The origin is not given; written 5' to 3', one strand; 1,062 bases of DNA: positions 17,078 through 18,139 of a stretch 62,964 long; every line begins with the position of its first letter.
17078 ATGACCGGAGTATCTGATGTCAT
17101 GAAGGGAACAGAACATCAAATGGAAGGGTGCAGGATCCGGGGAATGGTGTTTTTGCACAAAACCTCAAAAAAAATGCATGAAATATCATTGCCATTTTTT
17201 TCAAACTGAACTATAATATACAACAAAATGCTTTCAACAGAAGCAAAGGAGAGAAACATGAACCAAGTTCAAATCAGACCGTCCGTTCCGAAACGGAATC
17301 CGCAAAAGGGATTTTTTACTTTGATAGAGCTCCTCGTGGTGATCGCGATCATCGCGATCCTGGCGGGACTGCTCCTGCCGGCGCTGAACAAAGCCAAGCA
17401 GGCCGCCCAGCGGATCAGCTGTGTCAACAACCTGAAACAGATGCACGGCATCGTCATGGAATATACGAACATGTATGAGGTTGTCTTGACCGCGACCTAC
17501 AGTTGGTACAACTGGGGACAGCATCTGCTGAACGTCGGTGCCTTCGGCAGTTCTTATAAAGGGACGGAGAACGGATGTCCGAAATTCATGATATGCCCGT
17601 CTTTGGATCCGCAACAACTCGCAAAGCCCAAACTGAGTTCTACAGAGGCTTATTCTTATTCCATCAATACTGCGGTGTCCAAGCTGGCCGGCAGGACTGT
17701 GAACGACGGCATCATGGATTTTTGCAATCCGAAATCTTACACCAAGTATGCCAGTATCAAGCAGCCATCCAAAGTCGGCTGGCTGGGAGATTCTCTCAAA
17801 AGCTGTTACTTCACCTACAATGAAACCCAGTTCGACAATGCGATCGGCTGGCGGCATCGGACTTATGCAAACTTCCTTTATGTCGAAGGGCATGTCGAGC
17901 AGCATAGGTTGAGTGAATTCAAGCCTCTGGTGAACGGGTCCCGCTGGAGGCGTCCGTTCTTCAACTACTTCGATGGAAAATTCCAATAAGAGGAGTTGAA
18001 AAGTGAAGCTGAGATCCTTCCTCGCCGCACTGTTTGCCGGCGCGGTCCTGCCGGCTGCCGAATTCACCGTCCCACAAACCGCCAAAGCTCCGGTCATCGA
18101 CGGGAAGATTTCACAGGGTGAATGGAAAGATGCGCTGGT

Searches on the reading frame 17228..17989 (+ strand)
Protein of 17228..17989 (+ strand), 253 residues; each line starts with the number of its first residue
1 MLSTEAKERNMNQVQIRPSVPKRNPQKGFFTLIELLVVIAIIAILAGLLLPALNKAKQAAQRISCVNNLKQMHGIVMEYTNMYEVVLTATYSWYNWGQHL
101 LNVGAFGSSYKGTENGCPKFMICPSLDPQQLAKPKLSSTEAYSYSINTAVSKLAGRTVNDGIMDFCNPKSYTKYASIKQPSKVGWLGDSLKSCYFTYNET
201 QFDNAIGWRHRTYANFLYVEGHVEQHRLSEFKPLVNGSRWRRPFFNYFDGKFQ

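Call 70: search_protein_families(library=pfam, proteins=[window:17228-17989:+], max_evalue=0.001)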
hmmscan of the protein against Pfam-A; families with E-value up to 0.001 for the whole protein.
window:17228-17989:+ (253 aa): 1 family
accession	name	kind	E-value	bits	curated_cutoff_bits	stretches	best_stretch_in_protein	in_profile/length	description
PF07963.17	N_methyl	-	0.00063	19.7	21.2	1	30-50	7-27/27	Prokaryotic N-terminal methylation motif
